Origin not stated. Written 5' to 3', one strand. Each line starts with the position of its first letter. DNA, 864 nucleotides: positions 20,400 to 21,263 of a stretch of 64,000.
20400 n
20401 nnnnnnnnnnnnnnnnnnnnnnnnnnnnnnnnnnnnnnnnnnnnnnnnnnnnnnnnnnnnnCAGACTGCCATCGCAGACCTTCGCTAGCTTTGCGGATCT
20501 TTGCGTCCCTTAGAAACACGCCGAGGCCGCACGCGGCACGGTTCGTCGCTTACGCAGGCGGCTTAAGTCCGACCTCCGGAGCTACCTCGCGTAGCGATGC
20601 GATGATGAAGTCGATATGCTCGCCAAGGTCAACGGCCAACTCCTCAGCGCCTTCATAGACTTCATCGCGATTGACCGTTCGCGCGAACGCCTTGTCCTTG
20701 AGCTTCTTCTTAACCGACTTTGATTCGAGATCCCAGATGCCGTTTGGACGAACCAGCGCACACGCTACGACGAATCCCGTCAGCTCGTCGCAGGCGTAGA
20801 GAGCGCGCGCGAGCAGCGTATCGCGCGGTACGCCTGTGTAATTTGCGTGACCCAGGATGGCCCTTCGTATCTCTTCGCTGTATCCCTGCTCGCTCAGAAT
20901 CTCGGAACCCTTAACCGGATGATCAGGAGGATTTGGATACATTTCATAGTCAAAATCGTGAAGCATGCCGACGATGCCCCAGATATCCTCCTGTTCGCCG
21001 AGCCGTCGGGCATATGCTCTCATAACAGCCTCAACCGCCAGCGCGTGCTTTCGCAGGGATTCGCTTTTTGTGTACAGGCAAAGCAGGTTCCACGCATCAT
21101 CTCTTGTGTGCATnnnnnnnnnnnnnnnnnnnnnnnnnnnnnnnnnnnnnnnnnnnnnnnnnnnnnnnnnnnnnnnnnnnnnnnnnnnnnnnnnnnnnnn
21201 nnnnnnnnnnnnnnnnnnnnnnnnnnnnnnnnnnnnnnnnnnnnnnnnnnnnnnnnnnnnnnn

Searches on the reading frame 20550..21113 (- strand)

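Call 9: search_protein_families(library=pfam, proteins=[window:20550-21113:-], max_evalue=0.0001)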
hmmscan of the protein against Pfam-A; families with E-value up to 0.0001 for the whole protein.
window:20550-21113:- (187 aa): 1 family
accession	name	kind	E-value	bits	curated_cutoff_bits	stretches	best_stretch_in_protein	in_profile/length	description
PF01966.28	HD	-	5e-08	33.7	22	1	22-111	3-113/116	HD domain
